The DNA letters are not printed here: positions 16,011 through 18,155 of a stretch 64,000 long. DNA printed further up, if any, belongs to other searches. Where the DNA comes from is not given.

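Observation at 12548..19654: AsnB, CE4 deacetylase, ACP, FkbH-like loader, VOC epimerase-like protein and FemAB-like transferase: a candidate module that replaces the acyl group on a sugar amine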

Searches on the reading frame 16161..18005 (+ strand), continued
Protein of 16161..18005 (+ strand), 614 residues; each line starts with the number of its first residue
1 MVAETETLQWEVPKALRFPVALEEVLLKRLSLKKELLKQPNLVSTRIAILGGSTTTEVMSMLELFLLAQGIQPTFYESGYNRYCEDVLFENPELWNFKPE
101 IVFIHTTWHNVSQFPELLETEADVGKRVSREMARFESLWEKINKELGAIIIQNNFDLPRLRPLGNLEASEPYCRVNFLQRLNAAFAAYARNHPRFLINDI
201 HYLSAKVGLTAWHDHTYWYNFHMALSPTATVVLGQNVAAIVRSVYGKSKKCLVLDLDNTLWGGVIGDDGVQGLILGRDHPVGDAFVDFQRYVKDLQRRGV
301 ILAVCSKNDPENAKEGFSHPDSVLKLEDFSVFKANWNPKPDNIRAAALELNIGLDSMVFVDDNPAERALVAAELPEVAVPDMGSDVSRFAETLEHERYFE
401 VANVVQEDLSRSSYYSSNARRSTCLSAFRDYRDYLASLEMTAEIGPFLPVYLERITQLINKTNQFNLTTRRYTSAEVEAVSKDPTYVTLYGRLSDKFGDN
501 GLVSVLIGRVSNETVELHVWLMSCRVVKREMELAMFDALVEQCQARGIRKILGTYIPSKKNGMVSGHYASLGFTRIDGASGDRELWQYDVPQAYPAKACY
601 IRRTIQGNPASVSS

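Call 31: get_annotated_region(hit=H1, flank=10000)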
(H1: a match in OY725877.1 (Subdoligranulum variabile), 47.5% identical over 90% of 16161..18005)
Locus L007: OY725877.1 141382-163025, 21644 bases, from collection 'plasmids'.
description: Subdoligranulum variabile strain Subdoligranulum variabile TSDC17.2-1.1 genome assembly, plasmid: 43
organism: Subdoligranulum variabile (NCBI taxid 214851)
taxonomy: Bacteria; Bacillota; Clostridia; Eubacteriales; Oscillospiraceae; Subdoligranulum; Subdoligranulum variabile
host: -; source: -; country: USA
typing (MOB-suite, as given by PLSDB): mobilizable; relaxase MOBV
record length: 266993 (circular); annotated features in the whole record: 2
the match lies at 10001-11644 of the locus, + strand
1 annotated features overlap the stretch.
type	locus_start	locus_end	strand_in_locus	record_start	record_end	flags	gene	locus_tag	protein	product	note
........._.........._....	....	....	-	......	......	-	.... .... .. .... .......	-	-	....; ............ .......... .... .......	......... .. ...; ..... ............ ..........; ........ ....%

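Call 34: find_related_loci(query=A1, collection=genome_contigs, flank=10000)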
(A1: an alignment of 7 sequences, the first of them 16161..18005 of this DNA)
Query A1 (614 aa) in genome_contigs; peptide patterns used: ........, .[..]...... (x = any residue, [..] = any of these).
600 stretches matched a pattern (row limit reached: there are more); 585 encode a relative of the query (tblastn E <= 1e-3); the best 80 are kept; 80 distinct loci.
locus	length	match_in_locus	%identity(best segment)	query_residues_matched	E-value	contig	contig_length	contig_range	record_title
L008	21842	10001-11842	85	1-614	0e+0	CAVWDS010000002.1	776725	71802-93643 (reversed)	MAG: uncultured Acidobacteriota bacterium isolate MFD01299.bin.2.212 genome assembly, contig: contig_15960, whole genome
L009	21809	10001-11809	76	1-603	0e+0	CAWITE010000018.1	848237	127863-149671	MAG: uncultured Acidobacteriota bacterium isolate MFD09222.bin.1.71 genome assembly, contig: contig_42958, whole genome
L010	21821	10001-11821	74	1-609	0e+0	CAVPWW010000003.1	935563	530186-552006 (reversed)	MAG: Candidatus Acidoferrales bacterium isolate MFD01716.bin.1.195 genome assembly, contig: contig_19216, whole genome s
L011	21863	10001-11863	73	1-614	0e+0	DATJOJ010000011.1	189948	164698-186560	MAG TPA_asm: Terriglobales bacterium isolate SMAG_U14884 k141_1745552, whole genome shotgun sequence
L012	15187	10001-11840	78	1-613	0e+0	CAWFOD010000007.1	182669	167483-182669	MAG: uncultured Acidobacteriaceae bacterium isolate MFD06092.bin.1.253 genome assembly, contig: contig_31641, whole geno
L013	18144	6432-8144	51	15-587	0e+0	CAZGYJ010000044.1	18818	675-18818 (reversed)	MAG TPA_asm: uncultured Methylomonas sp. isolate SRP163575_co2_99 genome assembly, contig: NODE_3500_length_18818_cov_44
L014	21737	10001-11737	50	28-602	0e+0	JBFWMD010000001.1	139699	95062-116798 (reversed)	MAG: Desulfovibrio sp. isolate CA_2019_NHSR_81 NODE_331_length_139699_cov_4.962428_NHSR, whole genome shotgun sequence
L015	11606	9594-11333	50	19-601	0e+0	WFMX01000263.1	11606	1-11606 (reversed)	MAG: Epsilonproteobacteria bacterium isolate S010_26 k151_334544, whole genome shotgun sequence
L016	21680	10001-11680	49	42-602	0e+0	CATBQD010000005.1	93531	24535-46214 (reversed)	MAG: uncultured Bacilli bacterium isolate extra-SRR5927706.69_1677798363 genome assembly, contig: NODE_120_length_93531_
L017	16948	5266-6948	52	41-602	0e+0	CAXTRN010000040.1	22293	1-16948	MAG TPA_asm: uncultured Acidobacteriaceae bacterium isolate public_SRR13126796_metawrap_bin.1 genome assembly, contig: p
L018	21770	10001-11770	50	22-608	0e+0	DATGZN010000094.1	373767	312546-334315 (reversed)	MAG TPA_asm: Bryobacteraceae bacterium isolate SMAG_U10665 k141_410502, whole genome shotgun sequence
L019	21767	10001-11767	48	14-602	0e+0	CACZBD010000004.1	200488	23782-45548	MAG: uncultured Lachnospiraceae bacterium isolate RUG12462 genome assembly, contig: RUG12462_asm_4, whole genome shotgun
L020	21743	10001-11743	49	22-602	0e+0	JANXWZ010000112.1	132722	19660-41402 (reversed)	MAG: Rhodanobacteraceae bacterium isolate GL140_2_metabat_322 GL140_2_k141_3370673, whole genome shotgun sequence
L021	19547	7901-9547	51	42-592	0e+0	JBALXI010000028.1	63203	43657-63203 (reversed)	MAG: Oleispira sp. isolate 9NakV-01 NODE_28_length_63203_cov_337.666001, whole genome shotgun sequence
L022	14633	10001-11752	47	14-597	0e+0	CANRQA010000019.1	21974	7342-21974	MAG: uncultured Clostridia bacterium isolate Lapin-017__bin45 genome assembly, contig: Lapin-017__NODE_1230_length_21974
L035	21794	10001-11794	46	7-597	1e-179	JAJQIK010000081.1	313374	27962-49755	MAG: Clostridiales bacterium isolate U.9_7 NODE_2_length_313374_cov_14.247387, whole genome shotgun sequence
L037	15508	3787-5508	47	14-587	1e-179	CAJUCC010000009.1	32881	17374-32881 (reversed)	MAG TPA_asm: uncultured Lachnospiraceae bacterium isolate MGBC131886 genome assembly, contig: MGBC131886.9, whole genome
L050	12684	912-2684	46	14-604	1e-177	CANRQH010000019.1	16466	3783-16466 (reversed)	MAG: uncultured Clostridia bacterium isolate Lapin-017__bin39 genome assembly, contig: Lapin-017__NODE_2120_length_16466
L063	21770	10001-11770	44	14-602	3e-175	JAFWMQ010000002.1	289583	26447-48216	MAG: Clostridiales bacterium isolate RGIG5878 Sheep_Jejunum-3__c78, whole genome shotgun sequence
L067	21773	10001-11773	46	8-597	1e-174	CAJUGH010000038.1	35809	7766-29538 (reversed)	MAG TPA_asm: uncultured Acetatifactor sp. isolate MGBC132220 genome assembly, contig: MGBC132220.38, whole genome shotgu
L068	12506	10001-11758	46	14-601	2e-174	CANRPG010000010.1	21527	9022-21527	MAG: uncultured Clostridia bacterium isolate Lapin-018__bin88 genome assembly, contig: Lapin-018__NODE_2055_length_21527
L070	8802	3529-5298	48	14-604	4e-174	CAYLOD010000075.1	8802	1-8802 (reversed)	MAG TPA_asm: uncultured Clostridium sp. isolate SRP314395_co1_73 genome assembly, contig: NODE_7407_length_8802_cov_6.22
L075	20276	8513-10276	46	14-602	1e-173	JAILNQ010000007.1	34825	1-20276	MAG: Lachnospiraceae bacterium isolate RUI284 k141_6142766_flag=0_multi=14.9919_len=34825, whole genome shotgun sequence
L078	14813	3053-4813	44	16-601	2e-172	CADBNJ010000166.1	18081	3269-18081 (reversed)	MAG: Ruminococcaceae bacterium isolate RUG14124 genome assembly, contig: RUG14124_asm_166, whole genome shotgun sequence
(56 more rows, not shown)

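Call 52: search_protein_families(library=pfam, proteins=[L009:90-1127:+, L009:1223-2464:+, L009:4478-5620:+, L009:5440-6903:+, L009:6765-8189:+, L009:8359-9510:+, L009:11929-12663:+, L009:12819-13688:+, L009:13898-15547:+, L009:15715-16938:+], max_evalue=0.001)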
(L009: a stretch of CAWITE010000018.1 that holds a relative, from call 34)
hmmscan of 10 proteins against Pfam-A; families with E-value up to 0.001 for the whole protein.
L009:90-1127:+ (345 aa): 1 family
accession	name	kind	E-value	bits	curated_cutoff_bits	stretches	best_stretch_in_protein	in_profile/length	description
PF02397.22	Bac_transf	-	1e-68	230.8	27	1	141-340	1-178/179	Bacterial sugar transferase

L009:1223-2464:+ (413 aa): 1 family
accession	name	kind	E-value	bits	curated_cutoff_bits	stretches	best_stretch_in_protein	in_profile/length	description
PF04007.18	DUF354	-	5.7e-42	144.5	22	1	50-366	2-324/349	Protein of unknown function (DUF354)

L009:4478-5620:+ (380 aa): 3 families
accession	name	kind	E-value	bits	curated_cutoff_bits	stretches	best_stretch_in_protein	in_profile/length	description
PF13480.13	Acetyltransf_6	-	2.4e-17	63.9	22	1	184-312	6-141/143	Acetyltransferase (GNAT) domain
PF02388.22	FemAB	-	1.1e-16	61.2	24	2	177-248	167-236/406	FemAB family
PF04339.18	FemAB_like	-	5.1e-05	23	27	1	140-306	140-312/369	Peptidogalycan biosysnthesis/recognition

L009:5440-6903:+ (487 aa): 0 families

L009:6765-8189:+ (474 aa): 1 family
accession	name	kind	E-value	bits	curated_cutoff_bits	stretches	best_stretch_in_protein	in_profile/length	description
PF02350.25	Epimerase_2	-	4.7e-97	325.4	30.6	1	86-450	5-346/347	UDP-N-acetylglucosamine 2-epimerase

L009:8359-9510:+ (383 aa): 2 families
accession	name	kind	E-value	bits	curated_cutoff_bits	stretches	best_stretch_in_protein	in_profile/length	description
PF02388.22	FemAB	-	4.5e-18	65.7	24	1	240-357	285-402/406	FemAB family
PF13480.13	Acetyltransf_6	-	1.4e-13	51.7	22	1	190-330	1-142/143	Acetyltransferase (GNAT) domain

L009:11929-12663:+ (244 aa): 1 family
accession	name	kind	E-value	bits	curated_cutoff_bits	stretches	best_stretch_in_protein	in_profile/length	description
PF00583.31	Acetyltransf_1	-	4.3e-08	33.9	20.7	1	102-203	14-107/116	Acetyltransferase (GNAT) family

L009:12819-13688:+ (289 aa): 1 family
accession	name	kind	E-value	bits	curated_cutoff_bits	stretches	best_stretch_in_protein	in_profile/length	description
PF01522.26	Polysacc_deac_1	-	3.5e-23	82.3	23.1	1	90-224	4-123/124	Polysaccharide deacetylase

L009:13898-15547:+ (549 aa): 0 families

L009:15715-16938:+ (407 aa): 1 family
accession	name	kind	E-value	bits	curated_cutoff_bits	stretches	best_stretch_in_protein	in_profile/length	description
PF13480.13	Acetyltransf_6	-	2.5e-24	86.5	22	1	198-341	3-143/143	Acetyltransferase (GNAT) domain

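Call 78: search_protein_families(library=pfam, proteins=[L068:11793-12038:+, L078:5497-7011:+, L037:5806-6228:+, L070:2033-3517:+, L050:5753-6799:+, L035:18740-19474:+, L075:16987-17823:+, L067:13462-14385:+, L063:13620-14228:+], max_evalue=0.001)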
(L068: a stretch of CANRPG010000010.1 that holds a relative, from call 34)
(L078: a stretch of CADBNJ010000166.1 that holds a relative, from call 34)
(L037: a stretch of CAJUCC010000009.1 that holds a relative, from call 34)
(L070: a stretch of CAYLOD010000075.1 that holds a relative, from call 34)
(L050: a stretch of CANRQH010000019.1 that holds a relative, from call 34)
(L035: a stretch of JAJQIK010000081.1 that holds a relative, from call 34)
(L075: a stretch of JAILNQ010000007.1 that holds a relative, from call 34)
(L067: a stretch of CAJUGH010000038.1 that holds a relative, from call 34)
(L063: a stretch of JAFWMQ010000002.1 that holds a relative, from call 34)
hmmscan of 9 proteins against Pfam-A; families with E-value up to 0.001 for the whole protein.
L068:11793-12038:+ (81 aa): 1 family
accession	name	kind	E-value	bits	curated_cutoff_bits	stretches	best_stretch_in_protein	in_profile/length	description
PF00550.31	PP-binding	-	3.3e-05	24.5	20.8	1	38-75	29-66/67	Phosphopantetheine attachment site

L078:5497-7011:+ (504 aa): 1 family
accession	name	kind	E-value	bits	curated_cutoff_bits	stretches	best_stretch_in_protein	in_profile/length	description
PF03062.24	MBOAT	-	8e-11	42.2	27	1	149-299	80-250/337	MBOAT, membrane-bound O-acyltransferase family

L037:5806-6228:+ (140 aa): 2 families
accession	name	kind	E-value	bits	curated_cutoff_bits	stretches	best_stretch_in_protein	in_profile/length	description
PF01575.25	MaoC_dehydratas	-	1.7e-19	70.1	27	1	18-113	15-111/123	MaoC like domain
PF13452.11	FAS1_DH_region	-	4.8e-09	36.9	22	1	12-127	4-129/132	FAS1-like, dehydratase domain region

L070:2033-3517:+ (494 aa): 2 families
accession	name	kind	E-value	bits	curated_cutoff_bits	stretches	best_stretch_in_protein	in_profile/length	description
PF14286.12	DHHW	-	6.5e-49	167.6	25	2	212-434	155-385/385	DHHW protein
PF16822.11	ALGX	-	1.3e-10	41.9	26.5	1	235-319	49-139/268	SGNH hydrolase-like domain, acetyltransferase AlgX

L050:5753-6799:+ (348 aa): 0 families

L035:18740-19474:+ (244 aa): 3 families
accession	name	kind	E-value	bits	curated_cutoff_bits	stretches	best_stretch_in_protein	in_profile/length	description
PF13561.12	adh_short_C2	-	4.9e-34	118.4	27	1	9-242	1-236/236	Enoyl-(Acyl carrier protein) reductase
PF00106.31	adh_short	-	1.3e-29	103.6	26.6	1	3-192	1-190/195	short chain dehydrogenase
PF21394.3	Beta-ketacyl_N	-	1.8e-05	24.9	26.9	1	57-148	46-130/170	Beta-ketoacyl synthase-like, N-terminal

L075:16987-17823:+ (278 aa): 4 families
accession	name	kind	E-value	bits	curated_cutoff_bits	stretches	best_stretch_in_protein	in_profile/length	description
PF00456.26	Transketolase_N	-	7e-62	209.8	22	1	8-260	4-267/334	Transketolase, thiamine diphosphate binding domain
PF13292.11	DXP_synthase_N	-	3.3e-15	56.5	21.2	1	3-181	15-176/274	1-deoxy-D-xylulose-5-phosphate synthase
PF00676.26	E1_dh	-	2.9e-09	36.8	22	1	101-224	85-209/300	Dehydrogenase E1 component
PF02775.26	TPP_enzyme_C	-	2.1e-06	28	21.9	1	113-227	26-145/151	Thiamine pyrophosphate enzyme, C-terminal TPP binding domain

L067:13462-14385:+ (307 aa): 4 families
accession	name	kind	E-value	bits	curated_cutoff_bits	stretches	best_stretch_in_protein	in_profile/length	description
PF02779.29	Transket_pyr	-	1.9e-30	106.2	27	1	4-156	8-167/174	Transketolase, pyrimidine binding domain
PF02780.25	Transketolase_C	-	2.1e-18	66.9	25.9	1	182-280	9-109/124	Transketolase, C-terminal domain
PF17147.9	PFOR_II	-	2.2e-05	25.2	27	1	185-258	3-76/102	Pyruvate:ferredoxin oxidoreductase core domain II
PF22613.1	Transketolase_C_1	-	2.8e-05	24.7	27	1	181-225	10-54/113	Transketolase-like TK C-terminal domain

L063:13620-14228:+ (202 aa): 3 families
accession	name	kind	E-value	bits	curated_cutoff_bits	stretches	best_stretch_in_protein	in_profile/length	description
PF00702.32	Hydrolase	-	1.5e-10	42.2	26.4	1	59-162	86-189/191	haloacid dehalogenase-like hydrolase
PF12710.13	HAD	-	2.8e-09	38.1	27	1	69-160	86-188/189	haloacid dehalogenase-like hydrolase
PF06888.18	Put_Phosphatase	-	0.00047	20.1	27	1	28-112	31-118/234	Putative Phosphatase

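Call 87: search_protein_representatives(protein=window:16161-18005:+)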
Query: 614 residues. Proteins with E-value up to 0.001 (for the whole library): 14660; up to 1e-10: 11158; up to 1e-30: 6168. The best 150 are listed.
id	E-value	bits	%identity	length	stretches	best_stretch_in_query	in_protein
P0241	1.0e-171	588.8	47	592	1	17-602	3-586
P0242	1.1e-168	578.8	49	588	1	12-591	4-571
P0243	6.9e-168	576.1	47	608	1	19-598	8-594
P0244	2.2e-165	567.9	47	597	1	15-577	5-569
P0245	2.7e-165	567.6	47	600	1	16-601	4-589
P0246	2.0e-163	561.4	45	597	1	12-601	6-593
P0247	5.1e-162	556.8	45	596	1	16-601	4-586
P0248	2.3e-161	554.6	45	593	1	16-583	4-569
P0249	2.4e-160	551.2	45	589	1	16-582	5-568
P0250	9.7e-159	545.9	45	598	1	18-601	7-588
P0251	1.2e-158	545.6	45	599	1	13-579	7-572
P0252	1.3e-158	545.6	44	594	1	16-577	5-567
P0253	3.0e-158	544.3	45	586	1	15-597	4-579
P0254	1.5e-154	532.1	43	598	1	16-590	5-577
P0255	1.5e-154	532.1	44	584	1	27-595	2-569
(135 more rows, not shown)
